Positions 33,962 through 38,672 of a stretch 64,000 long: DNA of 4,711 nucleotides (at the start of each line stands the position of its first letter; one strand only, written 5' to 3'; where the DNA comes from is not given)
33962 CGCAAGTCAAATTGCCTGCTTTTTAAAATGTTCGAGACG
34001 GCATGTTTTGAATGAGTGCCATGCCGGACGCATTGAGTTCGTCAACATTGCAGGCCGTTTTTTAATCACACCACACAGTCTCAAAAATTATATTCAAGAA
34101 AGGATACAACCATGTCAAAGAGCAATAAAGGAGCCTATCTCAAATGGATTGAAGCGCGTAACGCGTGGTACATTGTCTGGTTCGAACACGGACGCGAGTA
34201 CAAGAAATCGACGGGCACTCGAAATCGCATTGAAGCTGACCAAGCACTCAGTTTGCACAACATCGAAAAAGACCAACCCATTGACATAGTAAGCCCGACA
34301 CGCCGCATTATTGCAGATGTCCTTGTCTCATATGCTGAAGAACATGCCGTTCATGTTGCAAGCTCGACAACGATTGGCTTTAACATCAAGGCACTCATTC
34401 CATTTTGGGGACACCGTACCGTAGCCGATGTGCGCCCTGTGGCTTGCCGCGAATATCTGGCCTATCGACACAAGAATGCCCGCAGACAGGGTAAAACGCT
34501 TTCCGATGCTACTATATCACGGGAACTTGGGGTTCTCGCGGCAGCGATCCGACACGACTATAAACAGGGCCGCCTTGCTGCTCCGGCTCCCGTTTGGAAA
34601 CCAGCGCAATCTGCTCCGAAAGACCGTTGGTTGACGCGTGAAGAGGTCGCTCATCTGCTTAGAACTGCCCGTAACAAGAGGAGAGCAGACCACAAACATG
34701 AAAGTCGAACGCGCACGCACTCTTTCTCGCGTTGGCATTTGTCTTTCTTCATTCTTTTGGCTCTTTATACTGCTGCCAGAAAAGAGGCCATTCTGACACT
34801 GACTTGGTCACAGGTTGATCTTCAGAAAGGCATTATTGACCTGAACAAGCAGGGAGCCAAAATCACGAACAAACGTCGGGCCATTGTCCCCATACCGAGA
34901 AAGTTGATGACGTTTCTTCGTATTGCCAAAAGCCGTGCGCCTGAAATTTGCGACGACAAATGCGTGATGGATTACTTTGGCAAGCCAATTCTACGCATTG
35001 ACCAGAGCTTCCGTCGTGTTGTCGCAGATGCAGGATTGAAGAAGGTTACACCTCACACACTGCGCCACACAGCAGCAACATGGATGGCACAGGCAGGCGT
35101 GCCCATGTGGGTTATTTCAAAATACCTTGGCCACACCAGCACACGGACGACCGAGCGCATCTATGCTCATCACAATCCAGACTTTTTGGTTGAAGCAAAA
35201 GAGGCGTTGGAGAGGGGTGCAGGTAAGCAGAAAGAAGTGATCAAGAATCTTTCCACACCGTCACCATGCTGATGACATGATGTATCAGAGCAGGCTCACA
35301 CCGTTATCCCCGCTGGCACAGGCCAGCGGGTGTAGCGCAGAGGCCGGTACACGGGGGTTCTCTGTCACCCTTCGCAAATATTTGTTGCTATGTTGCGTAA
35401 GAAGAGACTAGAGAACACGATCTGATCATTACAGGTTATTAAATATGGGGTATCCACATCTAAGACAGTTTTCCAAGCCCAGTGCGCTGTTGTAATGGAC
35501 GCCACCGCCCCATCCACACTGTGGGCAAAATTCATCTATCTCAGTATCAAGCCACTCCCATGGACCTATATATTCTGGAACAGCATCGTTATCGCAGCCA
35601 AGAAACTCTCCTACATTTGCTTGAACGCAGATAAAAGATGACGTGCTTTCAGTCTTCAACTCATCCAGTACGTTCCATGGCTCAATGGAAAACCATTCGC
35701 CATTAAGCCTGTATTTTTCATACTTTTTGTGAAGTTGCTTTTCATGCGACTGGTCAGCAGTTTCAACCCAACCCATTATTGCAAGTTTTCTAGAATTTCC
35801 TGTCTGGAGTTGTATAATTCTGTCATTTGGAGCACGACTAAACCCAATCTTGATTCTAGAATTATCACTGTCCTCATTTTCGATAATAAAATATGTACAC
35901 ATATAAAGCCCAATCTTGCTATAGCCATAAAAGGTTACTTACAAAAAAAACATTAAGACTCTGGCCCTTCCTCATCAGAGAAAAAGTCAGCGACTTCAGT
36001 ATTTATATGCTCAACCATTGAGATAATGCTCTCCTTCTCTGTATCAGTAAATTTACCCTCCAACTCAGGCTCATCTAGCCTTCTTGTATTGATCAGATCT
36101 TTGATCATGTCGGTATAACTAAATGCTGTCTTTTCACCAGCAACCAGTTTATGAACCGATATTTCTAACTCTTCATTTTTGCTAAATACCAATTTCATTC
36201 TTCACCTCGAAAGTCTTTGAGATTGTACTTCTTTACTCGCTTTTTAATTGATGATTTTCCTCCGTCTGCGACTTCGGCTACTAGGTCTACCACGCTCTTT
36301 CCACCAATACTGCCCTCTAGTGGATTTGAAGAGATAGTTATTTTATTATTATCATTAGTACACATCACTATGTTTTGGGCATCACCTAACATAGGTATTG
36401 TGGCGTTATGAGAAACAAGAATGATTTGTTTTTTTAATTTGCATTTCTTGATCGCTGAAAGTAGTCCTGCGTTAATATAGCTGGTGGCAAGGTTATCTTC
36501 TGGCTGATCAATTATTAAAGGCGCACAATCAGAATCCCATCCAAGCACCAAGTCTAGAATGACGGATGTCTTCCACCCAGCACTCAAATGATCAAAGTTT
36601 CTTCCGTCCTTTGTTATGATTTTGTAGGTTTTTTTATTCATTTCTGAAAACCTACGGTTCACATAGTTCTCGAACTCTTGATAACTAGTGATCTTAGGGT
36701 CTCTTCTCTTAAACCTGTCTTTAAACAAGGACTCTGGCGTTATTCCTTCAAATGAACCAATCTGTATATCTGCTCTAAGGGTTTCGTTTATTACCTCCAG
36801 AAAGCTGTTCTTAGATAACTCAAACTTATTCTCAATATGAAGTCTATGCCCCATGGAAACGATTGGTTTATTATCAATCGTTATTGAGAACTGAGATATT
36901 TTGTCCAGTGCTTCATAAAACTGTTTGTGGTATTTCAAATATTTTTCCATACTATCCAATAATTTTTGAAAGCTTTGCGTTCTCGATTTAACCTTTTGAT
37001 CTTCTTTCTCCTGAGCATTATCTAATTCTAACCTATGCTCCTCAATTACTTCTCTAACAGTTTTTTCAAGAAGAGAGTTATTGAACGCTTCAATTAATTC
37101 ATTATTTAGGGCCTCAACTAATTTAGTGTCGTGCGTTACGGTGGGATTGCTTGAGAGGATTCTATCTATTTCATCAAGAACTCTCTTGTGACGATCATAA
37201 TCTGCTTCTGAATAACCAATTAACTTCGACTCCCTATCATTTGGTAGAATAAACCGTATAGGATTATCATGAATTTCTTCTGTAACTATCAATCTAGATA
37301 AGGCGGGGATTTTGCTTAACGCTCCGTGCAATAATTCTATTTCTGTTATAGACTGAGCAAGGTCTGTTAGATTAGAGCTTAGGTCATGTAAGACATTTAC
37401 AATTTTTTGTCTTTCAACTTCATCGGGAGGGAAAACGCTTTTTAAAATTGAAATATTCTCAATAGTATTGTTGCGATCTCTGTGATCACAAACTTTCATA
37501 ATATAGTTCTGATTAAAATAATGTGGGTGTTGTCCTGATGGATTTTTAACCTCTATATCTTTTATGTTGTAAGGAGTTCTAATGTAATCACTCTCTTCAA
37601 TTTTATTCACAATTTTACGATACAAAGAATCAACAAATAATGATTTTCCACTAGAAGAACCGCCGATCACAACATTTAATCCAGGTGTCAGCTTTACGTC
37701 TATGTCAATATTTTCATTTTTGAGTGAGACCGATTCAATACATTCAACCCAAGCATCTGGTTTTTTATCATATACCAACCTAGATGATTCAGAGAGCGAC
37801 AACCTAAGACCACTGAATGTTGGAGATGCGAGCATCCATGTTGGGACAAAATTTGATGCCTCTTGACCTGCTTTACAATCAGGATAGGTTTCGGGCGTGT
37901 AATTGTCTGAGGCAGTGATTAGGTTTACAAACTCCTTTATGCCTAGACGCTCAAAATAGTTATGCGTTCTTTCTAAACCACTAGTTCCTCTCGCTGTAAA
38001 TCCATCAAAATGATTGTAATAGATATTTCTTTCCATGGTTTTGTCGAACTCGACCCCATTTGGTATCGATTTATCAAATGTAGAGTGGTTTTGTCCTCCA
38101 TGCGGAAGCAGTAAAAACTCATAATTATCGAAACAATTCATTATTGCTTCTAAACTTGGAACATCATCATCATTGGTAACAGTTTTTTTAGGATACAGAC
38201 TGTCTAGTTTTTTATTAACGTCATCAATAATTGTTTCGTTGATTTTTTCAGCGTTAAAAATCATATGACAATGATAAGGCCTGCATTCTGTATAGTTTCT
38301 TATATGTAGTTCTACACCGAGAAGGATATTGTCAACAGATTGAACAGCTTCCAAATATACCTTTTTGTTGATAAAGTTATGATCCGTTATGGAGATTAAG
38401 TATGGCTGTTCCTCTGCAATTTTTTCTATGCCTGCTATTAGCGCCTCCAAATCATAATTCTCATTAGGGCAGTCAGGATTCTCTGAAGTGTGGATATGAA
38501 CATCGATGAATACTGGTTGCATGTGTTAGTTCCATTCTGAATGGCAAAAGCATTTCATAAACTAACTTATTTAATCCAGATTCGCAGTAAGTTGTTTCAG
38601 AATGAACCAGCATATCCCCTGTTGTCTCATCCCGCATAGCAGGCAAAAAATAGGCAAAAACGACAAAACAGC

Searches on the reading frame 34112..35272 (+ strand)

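Call 57: search_protein_families(library=pfam, proteins=[window:34112-35272:+], max_evalue=0.001)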
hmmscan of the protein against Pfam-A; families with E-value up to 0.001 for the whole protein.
window:34112-35272:+ (386 aa): 2 families
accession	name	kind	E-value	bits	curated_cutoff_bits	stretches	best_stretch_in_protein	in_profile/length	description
PF00589.27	Phage_integrase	-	1.7e-25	90.2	27.1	1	173-355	2-169/172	Phage integrase family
PF11917.13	DUF3435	-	0.00053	19.5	25.8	0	200-237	18-55/418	Protein of unknown function (DUF3435)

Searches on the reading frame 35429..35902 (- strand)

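Call 57: search_protein_families(library=pfam, proteins=[window:35429-35902:-], max_evalue=0.001)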
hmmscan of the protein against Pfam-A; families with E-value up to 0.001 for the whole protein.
window:35429-35902:- (157 aa): 2 families
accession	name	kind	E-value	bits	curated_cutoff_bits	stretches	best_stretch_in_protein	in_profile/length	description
PF13455.12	MUG113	-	1.6e-11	45.1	22.3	1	18-80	2-68/73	Meiotically up-regulated gene 113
PF10544.15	T5orf172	-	7.5e-08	33.3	20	1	3-80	3-94/101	T5orf172 domain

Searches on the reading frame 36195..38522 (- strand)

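Call 3: search_protein_families(library=padloc, proteins=[window:36195-38522:-], max_evalue=0.01)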
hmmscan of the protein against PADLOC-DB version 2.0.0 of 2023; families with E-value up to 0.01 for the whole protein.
window:36195-38522:- (775 aa): 10 families
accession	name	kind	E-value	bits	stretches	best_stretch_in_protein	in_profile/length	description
PDLC02208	Ppl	-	7.9e-17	58.7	1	640-764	771-890/894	-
PDLC04135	mad3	-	2.6e-07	28.5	1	266-708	12-325/374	mads_3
PDLC04678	PDC-M49A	-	3e-06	23.8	1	669-727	572-630/681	-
PDLC00071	GajA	-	6e-05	20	1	273-356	16-94/588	AAA ATPase domain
PDLC03863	LmuB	-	0.00014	18.7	1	262-300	5-44/610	-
PDLC04679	PDC-M49A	-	0.00033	17.5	1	668-728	430-491/541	-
PDLC00096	GajA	-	0.0014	15.5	0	274-324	18-64/630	AAA ATPase domain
PDLC04146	HEC-02B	-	0.0016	15.5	0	273-314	15-56/344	-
PDLC00099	GajA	-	0.0024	14.9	1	269-315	18-62/626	AAA ATPase domain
PDLC04178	HEC-01A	-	0.0051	13.9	0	274-300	23-48/399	-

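Call 4: search_protein_families(library=pfam, proteins=[window:36195-38522:-], max_evalue=0.01)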
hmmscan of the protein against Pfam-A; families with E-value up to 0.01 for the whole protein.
window:36195-38522:- (775 aa): 2 families
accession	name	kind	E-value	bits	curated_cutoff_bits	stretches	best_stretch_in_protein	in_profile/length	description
PF13304.12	AAA_21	-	0.0036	17.8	27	0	669-708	262-301/304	AAA domain, putative AbiEii toxin, Type IV TA system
PF20385.3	DUF6680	-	0.0097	16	23.2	0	458-532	45-117/170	Family of unknown function (DUF6680)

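Call 7: search_protein_families(library=ncbifam, proteins=[window:36195-38522:-], max_evalue=0.001)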
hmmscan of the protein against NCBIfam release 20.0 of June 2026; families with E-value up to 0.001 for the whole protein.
window:36195-38522:- (775 aa): 3 families
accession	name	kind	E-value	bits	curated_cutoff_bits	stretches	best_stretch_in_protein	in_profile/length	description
NF045780.1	TrlF_fam_ATP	equivalog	8.3e-55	187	350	2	376-767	523-944/944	TrlF family AAA-like ATPase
NF045781.1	Spaf1101_AAA_ATP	equivalog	6.3e-32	110.9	475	1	232-767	285-833/836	Spaf_1101 family AAA-like ATPase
NF042955.1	Ppl_antiphage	equivalog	4.3e-21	74.6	1000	1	633-764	754-880/882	anti-phage protein Ppl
